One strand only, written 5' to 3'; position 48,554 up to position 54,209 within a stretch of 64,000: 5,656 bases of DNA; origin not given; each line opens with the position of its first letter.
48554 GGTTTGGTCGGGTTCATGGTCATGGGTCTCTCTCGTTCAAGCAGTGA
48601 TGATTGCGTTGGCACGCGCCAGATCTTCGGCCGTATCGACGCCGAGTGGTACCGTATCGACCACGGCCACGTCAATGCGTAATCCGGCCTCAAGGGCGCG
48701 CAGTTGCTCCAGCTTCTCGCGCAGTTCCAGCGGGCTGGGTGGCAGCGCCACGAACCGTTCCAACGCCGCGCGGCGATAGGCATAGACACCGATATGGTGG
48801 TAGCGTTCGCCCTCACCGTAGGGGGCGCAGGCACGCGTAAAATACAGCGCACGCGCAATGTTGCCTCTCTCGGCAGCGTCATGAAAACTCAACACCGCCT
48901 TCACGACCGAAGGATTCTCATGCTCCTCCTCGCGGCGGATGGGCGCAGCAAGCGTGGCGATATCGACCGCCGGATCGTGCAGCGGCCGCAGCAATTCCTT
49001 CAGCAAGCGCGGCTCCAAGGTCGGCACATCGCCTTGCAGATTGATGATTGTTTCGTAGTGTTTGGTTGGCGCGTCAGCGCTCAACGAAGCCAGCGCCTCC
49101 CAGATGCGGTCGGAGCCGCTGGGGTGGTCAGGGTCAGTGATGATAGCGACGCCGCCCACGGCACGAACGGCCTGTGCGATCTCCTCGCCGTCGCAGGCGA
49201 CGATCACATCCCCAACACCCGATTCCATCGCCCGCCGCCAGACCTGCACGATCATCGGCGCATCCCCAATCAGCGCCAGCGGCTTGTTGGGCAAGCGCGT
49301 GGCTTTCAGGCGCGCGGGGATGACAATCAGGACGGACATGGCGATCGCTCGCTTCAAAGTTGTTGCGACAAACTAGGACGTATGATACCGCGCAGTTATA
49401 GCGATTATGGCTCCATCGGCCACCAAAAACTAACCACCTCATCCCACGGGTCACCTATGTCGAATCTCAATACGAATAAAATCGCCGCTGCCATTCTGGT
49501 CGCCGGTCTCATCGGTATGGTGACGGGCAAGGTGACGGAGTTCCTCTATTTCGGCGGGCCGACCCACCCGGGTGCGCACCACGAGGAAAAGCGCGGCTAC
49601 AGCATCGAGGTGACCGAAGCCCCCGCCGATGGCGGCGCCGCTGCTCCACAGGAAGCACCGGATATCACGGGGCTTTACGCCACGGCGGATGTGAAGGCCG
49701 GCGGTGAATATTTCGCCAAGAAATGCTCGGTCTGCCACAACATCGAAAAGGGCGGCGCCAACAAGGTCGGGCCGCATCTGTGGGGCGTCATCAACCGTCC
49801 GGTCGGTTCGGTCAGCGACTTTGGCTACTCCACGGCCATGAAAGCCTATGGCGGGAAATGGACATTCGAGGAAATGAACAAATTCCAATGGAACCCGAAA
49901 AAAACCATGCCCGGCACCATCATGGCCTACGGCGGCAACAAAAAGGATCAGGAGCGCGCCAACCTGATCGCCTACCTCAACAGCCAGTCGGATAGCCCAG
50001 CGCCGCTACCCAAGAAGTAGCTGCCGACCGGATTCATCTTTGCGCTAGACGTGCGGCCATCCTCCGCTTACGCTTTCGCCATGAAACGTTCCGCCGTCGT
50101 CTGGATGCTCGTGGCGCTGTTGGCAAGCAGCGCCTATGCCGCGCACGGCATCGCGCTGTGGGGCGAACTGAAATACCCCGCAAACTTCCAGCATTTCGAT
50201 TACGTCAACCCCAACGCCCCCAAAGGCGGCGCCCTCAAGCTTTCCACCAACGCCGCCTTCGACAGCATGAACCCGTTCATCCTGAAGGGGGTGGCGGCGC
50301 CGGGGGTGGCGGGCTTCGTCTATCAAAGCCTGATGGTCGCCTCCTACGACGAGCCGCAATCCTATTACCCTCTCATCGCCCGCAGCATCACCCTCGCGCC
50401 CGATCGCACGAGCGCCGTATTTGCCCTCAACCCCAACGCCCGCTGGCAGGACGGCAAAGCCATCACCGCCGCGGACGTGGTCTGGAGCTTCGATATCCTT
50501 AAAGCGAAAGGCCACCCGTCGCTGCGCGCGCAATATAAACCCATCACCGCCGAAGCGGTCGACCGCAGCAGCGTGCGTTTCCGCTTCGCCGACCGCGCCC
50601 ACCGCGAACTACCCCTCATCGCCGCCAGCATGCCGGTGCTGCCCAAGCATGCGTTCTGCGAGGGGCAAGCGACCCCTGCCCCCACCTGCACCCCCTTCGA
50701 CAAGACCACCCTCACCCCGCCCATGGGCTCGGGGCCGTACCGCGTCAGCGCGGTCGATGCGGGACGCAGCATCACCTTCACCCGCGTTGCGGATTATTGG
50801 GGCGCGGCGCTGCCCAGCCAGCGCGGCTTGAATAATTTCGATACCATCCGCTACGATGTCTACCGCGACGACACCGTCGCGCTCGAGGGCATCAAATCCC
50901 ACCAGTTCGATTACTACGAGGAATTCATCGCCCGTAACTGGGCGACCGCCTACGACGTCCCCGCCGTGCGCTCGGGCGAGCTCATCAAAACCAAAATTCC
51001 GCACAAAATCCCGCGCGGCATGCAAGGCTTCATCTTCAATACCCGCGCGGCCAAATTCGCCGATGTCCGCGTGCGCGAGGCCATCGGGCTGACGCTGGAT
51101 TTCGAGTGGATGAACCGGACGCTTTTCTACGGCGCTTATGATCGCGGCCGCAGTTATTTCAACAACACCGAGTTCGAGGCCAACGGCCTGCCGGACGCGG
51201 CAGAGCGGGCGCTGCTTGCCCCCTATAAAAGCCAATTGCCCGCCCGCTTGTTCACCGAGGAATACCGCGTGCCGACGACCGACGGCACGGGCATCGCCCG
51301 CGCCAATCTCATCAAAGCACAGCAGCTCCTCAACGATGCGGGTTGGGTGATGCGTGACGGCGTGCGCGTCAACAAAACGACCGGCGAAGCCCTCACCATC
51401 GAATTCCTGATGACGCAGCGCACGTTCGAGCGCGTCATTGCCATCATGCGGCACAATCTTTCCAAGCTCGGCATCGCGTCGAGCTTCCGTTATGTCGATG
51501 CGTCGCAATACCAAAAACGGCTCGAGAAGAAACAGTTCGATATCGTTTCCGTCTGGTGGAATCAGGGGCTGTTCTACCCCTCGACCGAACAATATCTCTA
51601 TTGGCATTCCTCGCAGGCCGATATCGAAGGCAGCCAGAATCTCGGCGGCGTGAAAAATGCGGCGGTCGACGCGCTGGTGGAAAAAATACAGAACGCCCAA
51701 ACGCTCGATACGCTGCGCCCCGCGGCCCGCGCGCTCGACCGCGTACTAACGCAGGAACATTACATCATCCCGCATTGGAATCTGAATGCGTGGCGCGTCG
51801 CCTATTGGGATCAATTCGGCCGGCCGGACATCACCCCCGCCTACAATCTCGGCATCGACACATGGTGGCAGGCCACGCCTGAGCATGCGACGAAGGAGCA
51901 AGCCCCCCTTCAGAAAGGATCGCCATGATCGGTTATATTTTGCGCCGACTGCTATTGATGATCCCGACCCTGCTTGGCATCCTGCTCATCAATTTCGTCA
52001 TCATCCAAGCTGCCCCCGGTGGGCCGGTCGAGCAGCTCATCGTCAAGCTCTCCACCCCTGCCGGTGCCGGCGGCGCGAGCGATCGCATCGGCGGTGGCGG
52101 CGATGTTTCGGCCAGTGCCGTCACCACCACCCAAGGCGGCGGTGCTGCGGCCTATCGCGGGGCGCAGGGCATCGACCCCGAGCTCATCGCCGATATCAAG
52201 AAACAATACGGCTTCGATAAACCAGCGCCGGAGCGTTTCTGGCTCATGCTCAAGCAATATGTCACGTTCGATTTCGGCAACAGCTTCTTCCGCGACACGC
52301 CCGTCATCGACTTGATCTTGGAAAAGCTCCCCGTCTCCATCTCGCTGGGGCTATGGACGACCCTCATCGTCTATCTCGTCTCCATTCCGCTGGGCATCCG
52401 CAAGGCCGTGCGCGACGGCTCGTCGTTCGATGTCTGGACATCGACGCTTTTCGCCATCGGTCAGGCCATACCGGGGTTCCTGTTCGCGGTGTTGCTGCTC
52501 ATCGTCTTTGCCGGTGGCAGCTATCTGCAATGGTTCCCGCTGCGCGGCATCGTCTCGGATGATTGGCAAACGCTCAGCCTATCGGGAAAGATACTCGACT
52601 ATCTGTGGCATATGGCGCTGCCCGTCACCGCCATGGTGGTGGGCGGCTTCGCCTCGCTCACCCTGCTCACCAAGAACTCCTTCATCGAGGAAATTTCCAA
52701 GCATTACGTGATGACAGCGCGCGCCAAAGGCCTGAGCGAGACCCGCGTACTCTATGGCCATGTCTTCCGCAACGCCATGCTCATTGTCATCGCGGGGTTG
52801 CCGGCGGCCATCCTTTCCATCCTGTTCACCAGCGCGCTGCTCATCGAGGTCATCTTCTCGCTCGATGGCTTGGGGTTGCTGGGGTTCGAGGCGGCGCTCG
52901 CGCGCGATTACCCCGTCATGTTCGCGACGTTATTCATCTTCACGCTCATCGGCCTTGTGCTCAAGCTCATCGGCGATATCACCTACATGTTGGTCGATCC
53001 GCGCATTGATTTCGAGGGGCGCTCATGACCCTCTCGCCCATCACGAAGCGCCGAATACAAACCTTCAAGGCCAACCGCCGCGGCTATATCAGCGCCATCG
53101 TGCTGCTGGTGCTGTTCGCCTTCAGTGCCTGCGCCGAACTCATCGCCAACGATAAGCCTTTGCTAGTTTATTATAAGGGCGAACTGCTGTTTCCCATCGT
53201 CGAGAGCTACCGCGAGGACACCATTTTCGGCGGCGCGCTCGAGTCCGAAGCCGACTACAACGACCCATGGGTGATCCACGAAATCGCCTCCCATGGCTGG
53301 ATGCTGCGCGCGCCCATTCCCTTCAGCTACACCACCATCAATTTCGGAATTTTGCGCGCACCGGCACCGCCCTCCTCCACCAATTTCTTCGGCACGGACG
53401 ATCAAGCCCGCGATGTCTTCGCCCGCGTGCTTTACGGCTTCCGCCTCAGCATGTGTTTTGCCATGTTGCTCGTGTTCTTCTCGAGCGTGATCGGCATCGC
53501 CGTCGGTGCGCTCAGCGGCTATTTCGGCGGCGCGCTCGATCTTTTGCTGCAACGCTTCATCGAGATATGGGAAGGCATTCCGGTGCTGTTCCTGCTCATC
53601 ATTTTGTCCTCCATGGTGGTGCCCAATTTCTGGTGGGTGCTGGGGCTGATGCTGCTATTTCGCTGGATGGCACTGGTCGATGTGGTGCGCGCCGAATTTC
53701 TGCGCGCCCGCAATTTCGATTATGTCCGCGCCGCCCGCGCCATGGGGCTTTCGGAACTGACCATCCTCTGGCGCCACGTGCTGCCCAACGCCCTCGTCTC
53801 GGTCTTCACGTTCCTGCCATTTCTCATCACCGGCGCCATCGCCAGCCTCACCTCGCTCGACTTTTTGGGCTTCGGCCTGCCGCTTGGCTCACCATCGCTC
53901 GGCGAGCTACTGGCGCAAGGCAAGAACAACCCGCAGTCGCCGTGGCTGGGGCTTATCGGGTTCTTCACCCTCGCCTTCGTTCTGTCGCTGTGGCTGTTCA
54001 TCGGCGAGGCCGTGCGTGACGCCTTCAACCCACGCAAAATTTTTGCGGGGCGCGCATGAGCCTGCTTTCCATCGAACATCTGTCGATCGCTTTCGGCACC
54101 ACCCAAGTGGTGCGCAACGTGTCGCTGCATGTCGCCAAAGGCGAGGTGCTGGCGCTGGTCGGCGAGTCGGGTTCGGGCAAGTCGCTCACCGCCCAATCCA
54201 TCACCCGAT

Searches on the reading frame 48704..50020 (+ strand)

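Call 84: search_protein_families(library=pfam, max_evalue=0.00001, proteins=[window:48704-50020:+])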
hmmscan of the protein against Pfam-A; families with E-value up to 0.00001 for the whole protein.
window:48704-50020:+ (438 aa): 1 family
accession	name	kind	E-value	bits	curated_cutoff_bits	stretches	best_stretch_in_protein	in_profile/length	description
PF00034.26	Cytochrom_C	-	8.8e-11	43.4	21.3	1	331-428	2-89/90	Cytochrome c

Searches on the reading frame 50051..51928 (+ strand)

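Call 85: search_protein_families(library=pfam, max_evalue=0.00001, proteins=[window:50051-51928:+])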
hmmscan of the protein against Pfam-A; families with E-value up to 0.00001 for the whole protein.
window:50051-51928:+ (625 aa): 1 family
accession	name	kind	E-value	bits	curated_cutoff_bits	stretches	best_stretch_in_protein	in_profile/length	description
PF00496.27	SBP_bac_5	-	1.3e-61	209.2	32.4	1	105-522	2-365/368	Bacterial extracellular solute-binding proteins, family 5 Middle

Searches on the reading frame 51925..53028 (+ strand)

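Call 85: search_protein_families(library=pfam, max_evalue=0.00001, proteins=[window:51925-53028:+])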
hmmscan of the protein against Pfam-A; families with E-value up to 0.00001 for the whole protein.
window:51925-53028:+ (367 aa): 2 families
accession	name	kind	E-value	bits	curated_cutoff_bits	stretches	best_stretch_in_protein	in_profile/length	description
PF00528.27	BPD_transp_1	-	1e-30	107.3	26.4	1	154-361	2-182/184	Binding-protein-dependent transport system inner membrane component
PF19300.4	BPD_transp_1_N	-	3.8e-07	30.7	23.8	0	81-141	41-113/114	Binding-prot-dependent transport system membrane comp, N-term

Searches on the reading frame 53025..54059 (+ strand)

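Call 85: search_protein_families(library=pfam, max_evalue=0.00001, proteins=[window:53025-54059:+])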
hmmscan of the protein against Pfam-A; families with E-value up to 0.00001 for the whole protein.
window:53025-54059:+ (344 aa): 1 family
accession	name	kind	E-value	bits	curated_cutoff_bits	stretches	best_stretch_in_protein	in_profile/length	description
PF00528.27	BPD_transp_1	-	7.1e-29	101.3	26.4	1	157-338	1-182/184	Binding-protein-dependent transport system inner membrane component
